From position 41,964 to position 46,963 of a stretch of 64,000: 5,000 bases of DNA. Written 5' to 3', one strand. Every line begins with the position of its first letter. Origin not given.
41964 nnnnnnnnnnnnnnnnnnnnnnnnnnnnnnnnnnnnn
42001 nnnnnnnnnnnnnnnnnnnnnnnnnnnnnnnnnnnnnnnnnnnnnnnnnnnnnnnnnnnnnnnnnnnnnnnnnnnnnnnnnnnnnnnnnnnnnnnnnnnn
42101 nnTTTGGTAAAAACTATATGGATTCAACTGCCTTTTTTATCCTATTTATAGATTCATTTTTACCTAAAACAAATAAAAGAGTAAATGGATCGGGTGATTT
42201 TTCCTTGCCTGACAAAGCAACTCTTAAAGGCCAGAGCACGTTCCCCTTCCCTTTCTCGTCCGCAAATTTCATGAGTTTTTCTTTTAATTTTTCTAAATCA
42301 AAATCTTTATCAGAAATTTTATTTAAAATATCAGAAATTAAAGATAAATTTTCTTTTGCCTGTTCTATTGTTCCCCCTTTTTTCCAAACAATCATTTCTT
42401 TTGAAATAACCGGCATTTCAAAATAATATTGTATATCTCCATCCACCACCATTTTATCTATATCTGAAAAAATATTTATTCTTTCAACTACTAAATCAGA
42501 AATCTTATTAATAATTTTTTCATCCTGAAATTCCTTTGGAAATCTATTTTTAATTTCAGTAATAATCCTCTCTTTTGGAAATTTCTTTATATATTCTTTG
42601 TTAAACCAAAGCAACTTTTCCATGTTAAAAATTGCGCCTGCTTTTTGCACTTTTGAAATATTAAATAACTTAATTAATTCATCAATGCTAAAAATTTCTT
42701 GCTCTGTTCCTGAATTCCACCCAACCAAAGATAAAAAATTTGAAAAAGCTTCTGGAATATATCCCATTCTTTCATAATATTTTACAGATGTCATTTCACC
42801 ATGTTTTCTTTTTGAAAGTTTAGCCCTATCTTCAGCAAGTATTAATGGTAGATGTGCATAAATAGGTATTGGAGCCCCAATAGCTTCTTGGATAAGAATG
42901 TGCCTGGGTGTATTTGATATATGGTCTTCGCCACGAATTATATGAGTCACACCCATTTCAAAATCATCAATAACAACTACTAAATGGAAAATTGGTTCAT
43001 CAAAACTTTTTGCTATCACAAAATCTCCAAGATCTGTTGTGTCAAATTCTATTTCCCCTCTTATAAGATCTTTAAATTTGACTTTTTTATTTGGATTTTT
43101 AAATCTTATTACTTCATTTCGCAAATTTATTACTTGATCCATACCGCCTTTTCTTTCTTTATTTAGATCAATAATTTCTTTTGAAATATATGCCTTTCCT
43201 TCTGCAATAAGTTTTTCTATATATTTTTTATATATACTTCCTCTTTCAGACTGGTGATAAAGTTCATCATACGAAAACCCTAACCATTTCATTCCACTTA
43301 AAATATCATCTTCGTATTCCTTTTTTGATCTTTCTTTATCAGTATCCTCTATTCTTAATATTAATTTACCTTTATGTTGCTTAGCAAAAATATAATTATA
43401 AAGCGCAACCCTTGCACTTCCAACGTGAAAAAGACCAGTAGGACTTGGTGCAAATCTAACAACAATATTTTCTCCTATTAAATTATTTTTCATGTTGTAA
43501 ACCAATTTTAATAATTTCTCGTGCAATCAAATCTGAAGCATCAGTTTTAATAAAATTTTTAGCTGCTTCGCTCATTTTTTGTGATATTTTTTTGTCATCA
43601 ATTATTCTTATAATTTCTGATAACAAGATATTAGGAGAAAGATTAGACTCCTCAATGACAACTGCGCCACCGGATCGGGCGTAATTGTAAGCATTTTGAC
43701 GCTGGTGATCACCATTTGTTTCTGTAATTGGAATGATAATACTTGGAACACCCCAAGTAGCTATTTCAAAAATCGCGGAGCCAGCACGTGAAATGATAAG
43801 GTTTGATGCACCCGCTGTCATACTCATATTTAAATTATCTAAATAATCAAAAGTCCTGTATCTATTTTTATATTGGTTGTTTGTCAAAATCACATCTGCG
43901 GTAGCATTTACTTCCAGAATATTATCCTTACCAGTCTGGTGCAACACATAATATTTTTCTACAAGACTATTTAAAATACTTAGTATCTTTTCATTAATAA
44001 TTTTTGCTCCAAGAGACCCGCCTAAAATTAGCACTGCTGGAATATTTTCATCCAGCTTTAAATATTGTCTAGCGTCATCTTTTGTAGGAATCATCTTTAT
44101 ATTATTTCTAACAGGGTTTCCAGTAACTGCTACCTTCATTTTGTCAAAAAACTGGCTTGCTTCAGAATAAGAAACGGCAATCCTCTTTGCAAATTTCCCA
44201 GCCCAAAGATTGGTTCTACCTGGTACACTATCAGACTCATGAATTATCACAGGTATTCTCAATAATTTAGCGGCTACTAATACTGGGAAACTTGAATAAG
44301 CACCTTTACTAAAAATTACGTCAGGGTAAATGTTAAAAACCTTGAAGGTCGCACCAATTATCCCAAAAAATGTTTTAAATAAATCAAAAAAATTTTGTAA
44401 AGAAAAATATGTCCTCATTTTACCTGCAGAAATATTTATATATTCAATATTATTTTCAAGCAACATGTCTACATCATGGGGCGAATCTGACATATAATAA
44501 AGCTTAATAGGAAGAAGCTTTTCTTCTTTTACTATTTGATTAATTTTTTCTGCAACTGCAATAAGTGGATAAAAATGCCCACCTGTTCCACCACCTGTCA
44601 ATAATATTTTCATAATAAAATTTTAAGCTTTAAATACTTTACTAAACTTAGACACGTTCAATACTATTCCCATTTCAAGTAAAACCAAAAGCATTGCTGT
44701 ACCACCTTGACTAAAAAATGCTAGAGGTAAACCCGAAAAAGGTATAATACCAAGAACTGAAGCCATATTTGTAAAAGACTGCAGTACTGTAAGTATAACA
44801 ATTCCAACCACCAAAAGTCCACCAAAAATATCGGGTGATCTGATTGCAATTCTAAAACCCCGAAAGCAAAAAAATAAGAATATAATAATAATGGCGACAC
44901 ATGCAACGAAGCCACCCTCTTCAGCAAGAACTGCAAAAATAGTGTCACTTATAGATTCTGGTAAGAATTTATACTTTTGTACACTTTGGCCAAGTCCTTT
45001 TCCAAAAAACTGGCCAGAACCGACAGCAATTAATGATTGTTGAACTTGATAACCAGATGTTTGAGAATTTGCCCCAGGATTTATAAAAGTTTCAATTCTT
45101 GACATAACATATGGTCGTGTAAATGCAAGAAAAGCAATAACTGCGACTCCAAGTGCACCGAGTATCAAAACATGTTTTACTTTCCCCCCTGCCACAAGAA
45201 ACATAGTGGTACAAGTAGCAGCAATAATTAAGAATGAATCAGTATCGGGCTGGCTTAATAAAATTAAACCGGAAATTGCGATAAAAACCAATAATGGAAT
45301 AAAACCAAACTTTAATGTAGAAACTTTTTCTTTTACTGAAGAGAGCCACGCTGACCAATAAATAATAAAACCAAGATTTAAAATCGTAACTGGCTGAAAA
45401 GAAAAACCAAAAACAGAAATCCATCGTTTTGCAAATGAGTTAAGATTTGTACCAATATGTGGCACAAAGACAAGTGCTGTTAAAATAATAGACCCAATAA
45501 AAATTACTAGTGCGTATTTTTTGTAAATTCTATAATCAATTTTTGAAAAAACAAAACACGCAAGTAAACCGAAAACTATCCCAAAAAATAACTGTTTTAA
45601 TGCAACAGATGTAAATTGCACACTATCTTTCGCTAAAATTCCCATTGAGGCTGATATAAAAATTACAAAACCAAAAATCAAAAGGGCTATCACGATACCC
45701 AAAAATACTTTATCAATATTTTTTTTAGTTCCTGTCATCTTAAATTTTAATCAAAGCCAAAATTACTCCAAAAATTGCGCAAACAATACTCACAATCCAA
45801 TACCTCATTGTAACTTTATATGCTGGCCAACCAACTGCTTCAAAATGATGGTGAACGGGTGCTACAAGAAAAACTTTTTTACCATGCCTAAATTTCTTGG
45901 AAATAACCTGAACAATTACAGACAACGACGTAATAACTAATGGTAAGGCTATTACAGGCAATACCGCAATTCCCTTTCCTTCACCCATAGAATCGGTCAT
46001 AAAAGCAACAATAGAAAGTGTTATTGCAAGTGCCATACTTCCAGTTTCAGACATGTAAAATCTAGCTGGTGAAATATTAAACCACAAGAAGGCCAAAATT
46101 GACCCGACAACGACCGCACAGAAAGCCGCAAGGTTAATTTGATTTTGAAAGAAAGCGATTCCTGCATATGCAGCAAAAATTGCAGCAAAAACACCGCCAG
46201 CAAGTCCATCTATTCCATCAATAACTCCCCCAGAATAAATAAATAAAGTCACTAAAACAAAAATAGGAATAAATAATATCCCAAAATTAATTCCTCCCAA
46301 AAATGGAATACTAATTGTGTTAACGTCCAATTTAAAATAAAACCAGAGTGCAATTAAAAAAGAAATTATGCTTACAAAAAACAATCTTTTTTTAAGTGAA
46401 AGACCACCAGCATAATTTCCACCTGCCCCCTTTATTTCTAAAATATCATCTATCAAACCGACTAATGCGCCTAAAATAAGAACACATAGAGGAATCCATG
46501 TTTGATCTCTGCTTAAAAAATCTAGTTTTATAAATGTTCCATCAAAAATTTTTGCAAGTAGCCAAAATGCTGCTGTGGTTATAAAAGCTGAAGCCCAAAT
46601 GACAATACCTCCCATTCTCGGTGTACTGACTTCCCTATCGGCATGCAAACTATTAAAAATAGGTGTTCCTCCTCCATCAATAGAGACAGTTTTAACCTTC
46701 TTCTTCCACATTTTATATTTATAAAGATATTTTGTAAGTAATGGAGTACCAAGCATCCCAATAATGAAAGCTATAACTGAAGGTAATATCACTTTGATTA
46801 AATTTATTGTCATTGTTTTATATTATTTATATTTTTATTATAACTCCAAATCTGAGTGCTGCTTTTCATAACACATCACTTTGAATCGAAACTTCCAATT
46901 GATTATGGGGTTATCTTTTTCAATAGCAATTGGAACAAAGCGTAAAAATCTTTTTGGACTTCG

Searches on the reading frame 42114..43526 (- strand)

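Call 63: search_protein_families(library=pfam, proteins=[window:42114-43526:-], max_evalue=0.001)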
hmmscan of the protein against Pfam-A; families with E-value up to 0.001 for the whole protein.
window:42114-43526:- (470 aa): 2 families
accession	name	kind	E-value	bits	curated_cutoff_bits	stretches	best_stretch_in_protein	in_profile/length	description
PF00749.27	tRNA-synt_1c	-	4.4e-87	292.4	23.4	2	136-307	142-314/314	tRNA synthetases class I (E and Q), catalytic domain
PF19269.4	Anticodon_2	-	8.5e-23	81.7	23.6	1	332-466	10-140/141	Anticodon binding domain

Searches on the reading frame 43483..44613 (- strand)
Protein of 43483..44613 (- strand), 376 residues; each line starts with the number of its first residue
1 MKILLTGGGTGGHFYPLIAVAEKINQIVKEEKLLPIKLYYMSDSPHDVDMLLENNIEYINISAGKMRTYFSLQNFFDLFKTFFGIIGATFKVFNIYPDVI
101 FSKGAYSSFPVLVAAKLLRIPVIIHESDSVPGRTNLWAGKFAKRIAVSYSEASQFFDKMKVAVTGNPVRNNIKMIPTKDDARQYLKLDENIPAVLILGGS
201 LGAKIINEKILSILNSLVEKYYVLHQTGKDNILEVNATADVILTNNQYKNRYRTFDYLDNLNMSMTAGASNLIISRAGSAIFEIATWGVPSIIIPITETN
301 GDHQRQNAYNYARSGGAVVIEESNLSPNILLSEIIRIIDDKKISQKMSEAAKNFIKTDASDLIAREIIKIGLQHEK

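Call 63: search_protein_families(library=pfam, proteins=[window:43483-44613:-], max_evalue=0.001)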
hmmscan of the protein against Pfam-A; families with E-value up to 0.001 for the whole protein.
window:43483-44613:- (376 aa): 4 families
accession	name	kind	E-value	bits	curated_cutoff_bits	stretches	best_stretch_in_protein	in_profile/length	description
PF04101.22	Glyco_tran_28_C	-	8.1e-30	104.5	22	1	194-361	2-164/166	Glycosyltransferase family 28 C-terminal domain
PF03033.26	Glyco_transf_28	-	1.5e-28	100.1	26.2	1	3-146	1-138/139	Glycosyltransferase family 28 N-terminal domain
PF02684.21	LpxB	-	0.00017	21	22.6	1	154-293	146-285/374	Lipid-A-disaccharide synthetase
PF02350.25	Epimerase_2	-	0.00032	20.1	30.6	1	158-366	144-345/347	UDP-N-acetylglucosamine 2-epimerase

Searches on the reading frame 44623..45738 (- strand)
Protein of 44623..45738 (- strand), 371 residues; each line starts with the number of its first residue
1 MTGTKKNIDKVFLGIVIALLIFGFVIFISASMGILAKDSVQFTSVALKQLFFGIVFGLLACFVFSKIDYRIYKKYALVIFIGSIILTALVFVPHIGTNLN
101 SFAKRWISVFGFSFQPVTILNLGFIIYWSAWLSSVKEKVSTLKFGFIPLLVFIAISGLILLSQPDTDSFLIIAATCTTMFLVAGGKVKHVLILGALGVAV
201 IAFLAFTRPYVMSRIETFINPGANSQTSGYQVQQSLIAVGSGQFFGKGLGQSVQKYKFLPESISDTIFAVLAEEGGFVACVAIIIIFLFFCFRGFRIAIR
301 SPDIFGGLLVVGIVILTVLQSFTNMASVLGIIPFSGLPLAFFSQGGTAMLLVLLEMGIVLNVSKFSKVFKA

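Call 63: search_protein_families(library=pfam, proteins=[window:44623-45738:-], max_evalue=0.001)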
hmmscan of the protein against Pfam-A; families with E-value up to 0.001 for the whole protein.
window:44623-45738:- (371 aa): 1 family
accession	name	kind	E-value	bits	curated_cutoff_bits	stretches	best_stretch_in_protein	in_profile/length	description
PF01098.24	FTSW_RODA_SPOVE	-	3.4e-83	280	26.4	1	13-367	5-355/356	Cell cycle protein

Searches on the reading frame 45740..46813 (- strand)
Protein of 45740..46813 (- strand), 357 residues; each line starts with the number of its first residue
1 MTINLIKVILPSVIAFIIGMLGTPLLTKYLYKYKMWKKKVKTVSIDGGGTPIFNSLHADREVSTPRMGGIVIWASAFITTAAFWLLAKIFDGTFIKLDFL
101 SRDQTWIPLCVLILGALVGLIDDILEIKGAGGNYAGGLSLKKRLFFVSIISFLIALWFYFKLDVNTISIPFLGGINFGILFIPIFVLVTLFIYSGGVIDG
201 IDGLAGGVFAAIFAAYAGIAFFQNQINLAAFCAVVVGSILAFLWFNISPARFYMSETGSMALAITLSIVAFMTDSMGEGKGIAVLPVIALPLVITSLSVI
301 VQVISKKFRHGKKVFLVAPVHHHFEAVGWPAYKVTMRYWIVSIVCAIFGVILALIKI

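Call 63: search_protein_families(library=pfam, proteins=[window:45740-46813:-], max_evalue=0.001)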
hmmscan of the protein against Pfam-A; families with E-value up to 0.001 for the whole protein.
window:45740-46813:- (357 aa): 1 family
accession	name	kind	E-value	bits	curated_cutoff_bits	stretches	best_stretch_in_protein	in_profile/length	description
PF00953.26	Glycos_transf_4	-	4.2e-20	72.8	27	1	107-272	3-158/160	Glycosyl transferase family 4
